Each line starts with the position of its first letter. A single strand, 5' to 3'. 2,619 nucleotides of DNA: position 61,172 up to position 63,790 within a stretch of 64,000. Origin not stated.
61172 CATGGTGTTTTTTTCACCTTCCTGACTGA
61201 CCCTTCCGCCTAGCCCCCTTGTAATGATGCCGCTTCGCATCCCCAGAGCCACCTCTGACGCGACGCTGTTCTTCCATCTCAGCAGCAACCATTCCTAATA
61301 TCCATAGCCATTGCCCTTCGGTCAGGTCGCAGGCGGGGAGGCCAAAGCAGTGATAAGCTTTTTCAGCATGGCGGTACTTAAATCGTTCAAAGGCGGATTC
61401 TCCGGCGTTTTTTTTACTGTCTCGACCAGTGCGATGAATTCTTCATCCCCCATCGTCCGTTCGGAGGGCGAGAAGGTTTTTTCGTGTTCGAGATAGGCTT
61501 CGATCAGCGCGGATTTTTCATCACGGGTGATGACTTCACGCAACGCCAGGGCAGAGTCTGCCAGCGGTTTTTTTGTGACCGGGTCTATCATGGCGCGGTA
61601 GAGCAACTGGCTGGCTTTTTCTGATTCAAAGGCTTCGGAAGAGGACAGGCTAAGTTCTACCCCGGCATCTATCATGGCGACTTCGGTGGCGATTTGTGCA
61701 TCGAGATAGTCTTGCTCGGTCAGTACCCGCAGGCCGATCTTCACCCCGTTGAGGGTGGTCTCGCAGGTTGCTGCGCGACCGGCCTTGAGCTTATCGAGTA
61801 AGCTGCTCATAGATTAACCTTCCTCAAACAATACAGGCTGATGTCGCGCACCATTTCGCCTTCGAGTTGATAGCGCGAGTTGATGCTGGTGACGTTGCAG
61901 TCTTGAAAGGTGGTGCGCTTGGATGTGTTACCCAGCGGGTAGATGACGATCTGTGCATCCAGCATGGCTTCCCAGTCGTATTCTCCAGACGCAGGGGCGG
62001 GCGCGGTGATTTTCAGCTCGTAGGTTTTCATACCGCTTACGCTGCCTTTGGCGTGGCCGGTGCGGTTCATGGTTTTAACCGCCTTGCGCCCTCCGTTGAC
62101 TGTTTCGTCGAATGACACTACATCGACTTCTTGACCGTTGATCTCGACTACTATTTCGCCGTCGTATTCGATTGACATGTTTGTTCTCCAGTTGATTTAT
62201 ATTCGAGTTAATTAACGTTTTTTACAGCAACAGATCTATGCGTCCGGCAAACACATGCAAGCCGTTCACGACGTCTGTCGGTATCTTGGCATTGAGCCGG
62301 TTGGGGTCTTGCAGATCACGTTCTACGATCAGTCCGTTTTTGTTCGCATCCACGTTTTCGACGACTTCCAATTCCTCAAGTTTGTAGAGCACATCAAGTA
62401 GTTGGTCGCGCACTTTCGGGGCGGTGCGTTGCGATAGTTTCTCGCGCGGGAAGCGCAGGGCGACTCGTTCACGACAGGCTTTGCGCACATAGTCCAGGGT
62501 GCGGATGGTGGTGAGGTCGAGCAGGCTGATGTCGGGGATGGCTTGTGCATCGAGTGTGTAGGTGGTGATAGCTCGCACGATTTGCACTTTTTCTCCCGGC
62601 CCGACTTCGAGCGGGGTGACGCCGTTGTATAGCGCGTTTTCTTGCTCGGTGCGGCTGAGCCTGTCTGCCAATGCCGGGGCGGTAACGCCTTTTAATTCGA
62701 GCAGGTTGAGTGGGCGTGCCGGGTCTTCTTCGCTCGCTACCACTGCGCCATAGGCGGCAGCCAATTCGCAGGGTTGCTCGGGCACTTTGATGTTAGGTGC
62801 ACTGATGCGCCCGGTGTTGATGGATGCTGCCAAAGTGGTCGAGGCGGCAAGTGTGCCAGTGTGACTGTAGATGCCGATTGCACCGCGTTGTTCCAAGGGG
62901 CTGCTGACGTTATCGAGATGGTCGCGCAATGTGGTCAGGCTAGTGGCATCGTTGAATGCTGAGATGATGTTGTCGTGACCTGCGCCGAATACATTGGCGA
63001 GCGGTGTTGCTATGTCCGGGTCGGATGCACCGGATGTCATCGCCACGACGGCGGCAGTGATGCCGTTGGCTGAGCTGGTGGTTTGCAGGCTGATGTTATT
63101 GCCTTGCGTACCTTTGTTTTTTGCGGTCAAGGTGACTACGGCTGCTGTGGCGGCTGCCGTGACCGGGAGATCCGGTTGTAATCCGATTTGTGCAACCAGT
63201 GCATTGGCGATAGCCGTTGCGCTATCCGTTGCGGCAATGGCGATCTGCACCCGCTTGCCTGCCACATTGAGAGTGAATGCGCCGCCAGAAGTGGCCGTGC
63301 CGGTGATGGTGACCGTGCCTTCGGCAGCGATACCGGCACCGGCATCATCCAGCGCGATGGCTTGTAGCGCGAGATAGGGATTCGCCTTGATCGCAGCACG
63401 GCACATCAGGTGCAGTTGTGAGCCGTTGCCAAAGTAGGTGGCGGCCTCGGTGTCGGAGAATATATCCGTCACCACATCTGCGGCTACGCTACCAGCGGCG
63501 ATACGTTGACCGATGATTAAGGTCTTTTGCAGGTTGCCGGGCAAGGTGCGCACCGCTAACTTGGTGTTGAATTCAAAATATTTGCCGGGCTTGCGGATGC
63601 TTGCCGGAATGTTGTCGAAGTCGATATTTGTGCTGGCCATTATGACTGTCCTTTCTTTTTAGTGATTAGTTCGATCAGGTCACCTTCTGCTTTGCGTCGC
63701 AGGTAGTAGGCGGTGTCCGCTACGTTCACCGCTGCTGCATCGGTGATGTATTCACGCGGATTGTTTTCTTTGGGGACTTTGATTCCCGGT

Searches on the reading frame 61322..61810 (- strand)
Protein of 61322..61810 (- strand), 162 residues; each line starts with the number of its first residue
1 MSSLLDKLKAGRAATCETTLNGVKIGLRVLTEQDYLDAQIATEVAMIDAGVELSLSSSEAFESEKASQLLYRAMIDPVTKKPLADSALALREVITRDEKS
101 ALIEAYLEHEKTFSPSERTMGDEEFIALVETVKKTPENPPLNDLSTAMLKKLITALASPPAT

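Call 4: search_protein_families(library=pfam, proteins=[window:61322-61810:-], max_evalue=0.1)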
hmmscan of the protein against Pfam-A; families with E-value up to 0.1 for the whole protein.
window:61322-61810:- (162 aa): 1 family
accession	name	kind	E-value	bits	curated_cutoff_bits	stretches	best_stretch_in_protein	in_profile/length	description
PF23746.1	Gp41_Mu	-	0.032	14.8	27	1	24-61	14-52/107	Tail assembly protein gp41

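Call 27: search_protein_families(library=phrogs, proteins=[window:61322-61810:-], max_evalue=0.1)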
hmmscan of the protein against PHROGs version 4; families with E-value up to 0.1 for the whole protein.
window:61322-61810:- (162 aa): 0 families

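Call 33: find_related_loci(query=window:61322-61810:-, collection=viral_contigs, flank=6000)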
Query window:61322-61810:- (162 aa) in viral_contigs; peptide patterns used: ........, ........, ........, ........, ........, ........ (x = any residue, [..] = any of these).
6 stretches matched a pattern; 1 encode a relative of the query (tblastn E <= 1e-3); 1 distinct loci.
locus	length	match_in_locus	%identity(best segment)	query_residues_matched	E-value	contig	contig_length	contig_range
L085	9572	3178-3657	64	1-160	8e-65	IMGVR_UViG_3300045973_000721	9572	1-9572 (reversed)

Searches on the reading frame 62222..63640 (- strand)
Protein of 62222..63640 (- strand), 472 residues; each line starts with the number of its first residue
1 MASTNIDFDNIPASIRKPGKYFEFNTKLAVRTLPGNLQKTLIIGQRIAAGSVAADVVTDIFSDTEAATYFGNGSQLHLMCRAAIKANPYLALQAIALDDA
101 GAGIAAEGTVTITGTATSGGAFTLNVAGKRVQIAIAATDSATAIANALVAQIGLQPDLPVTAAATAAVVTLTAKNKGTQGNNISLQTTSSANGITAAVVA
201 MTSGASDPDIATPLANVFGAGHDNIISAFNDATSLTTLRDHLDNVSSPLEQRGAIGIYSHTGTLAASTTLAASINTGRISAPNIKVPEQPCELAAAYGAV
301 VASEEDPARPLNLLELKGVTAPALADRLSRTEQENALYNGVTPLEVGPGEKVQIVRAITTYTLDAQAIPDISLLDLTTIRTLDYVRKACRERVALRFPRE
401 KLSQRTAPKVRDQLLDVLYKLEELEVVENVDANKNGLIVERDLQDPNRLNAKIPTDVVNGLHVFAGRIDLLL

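Call 4: search_protein_families(library=pfam, proteins=[window:62222-63640:-], max_evalue=0.1)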
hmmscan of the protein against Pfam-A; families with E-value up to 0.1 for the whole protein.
window:62222-63640:- (472 aa): 3 families
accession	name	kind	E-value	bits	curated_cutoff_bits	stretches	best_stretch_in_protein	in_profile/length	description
PF04984.19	Phage_sheath_1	-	4.3e-17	62.9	31.4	1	205-360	3-168/168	Phage tail sheath protein subtilisin-like domain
PF17482.7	Phage_sheath_1C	-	1e-15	58.1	26.9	1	372-469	5-102/104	Phage tail sheath C-terminal domain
PF17481.7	Phage_sheath_domII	-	7.8e-06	26.7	31.4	1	102-187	2-87/98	Phage tail sheath protein beta-sandwich domain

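Call 19: find_related_loci(query=window:62222-63640:-, collection=genome_contigs, flank=8000)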
Query window:62222-63640:- (472 aa) in genome_contigs; peptide patterns used: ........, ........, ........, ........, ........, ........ (x = any residue, [..] = any of these).
172 stretches matched a pattern; 90 encode a relative of the query (tblastn E <= 1e-3); the best 80 are kept; 80 distinct loci.
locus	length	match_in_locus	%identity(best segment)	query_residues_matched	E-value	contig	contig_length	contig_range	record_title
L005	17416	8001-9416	81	1-472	0e+0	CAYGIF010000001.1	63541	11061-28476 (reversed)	MAG TPA_asm: uncultured Gallionella sp. isolate ERP113451_co1_314 genome assembly, contig: NODE_304_length_63541_cov_50.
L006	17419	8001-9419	73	1-472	0e+0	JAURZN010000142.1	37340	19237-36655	MAG: Gallionella sp. isolate E6_concoct.bin.175_sub E6_k141_116121, whole genome shotgun sequence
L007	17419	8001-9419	68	1-472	0e+0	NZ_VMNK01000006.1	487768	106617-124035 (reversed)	Denitromonas halophila strain SFB-3 k141_69, whole genome shotgun sequence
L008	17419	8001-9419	69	1-472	0e+0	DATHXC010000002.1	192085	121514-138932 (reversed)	MAG TPA_asm: Methylophilaceae bacterium isolate SMAG_U16175 k141_616974, whole genome shotgun sequence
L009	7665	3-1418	71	2-472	0e+0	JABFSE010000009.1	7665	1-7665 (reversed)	MAG: Sulfuriferula sp. isolate WB-IL-01 seq_5328, whole genome shotgun sequence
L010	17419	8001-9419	73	1-472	0e+0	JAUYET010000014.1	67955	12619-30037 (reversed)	MAG: Pseudomonadota bacterium isolate C21_concoct.bin.41_sub C21_k141_61153, whole genome shotgun sequence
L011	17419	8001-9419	71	1-472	0e+0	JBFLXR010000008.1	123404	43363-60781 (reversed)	MAG: Pseudomonadota bacterium isolate MAG063 MAG063_8, whole genome shotgun sequence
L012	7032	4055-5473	69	1-472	0e+0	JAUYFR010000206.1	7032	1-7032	MAG: Gallionellaceae bacterium isolate C21_metabat.bin.22 C21_k141_253341, whole genome shotgun sequence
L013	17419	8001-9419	65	1-472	0e+0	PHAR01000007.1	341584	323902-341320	MAG: Deltaproteobacteria bacterium HGW-Deltaproteobacteria-8 08E140C01_z5_2013_Ig3399_v2_scaffold_200, whole genome shot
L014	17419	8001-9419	72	1-472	0e+0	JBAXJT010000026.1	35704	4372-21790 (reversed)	MAG: Nitrosomonadales bacterium isolate ELA382 MAG382_26, whole genome shotgun sequence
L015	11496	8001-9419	70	1-472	0e+0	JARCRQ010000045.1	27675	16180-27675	MAG: Sideroxydans sp. isolate Simpson2 k141_2795, whole genome shotgun sequence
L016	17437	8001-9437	66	1-472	0e+0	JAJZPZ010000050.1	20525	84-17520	MAG: Nitrospirae bacterium isolate SKS1.bin28 NODE_4624_length_20525_cov_3.007599, whole genome shotgun sequence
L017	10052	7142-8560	68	1-472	0e+0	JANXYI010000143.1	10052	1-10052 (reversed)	MAG: Deltaproteobacteria bacterium isolate GL140_3_metabat_366_sub GL140_3_k141_1891070, whole genome shotgun sequence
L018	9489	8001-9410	66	1-469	0e+0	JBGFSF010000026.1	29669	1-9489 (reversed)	MAG: Pseudomonadota bacterium isolate BA1A30.2019.Bin.39 NODE_840_length_29669_cov_25.948051, whole genome shotgun seque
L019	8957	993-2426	64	1-472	0e+0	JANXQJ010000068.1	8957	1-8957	MAG: Deltaproteobacteria bacterium isolate GL140_5_concoct_145_sub GL140_5_k141_3114045, whole genome shotgun sequence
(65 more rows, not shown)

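Call 84: find_encoding_contigs(protein=window:62222-63640:-, flank=10000, max_places=4)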
Protein window:62222-63640:- (472 aa): 3 contigs read that carry it; 2 places shown.
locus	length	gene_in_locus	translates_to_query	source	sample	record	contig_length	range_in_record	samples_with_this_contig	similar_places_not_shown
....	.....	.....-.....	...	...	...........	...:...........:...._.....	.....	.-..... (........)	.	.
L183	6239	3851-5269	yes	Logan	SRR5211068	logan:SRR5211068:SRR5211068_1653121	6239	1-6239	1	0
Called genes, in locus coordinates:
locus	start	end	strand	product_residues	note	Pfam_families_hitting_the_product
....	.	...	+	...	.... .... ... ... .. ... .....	-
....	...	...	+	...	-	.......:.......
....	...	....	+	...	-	-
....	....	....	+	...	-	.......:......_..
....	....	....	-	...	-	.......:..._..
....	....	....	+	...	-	-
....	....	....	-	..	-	-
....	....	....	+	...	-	-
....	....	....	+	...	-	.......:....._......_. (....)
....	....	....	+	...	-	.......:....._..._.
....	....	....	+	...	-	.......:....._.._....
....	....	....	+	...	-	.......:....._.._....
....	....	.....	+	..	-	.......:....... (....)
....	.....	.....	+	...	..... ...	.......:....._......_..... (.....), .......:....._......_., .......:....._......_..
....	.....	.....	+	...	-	-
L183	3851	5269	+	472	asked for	PF17481:Phage_sheath_domII (faint), PF04984:Phage_sheath_1, PF17482:Phage_sheath_1C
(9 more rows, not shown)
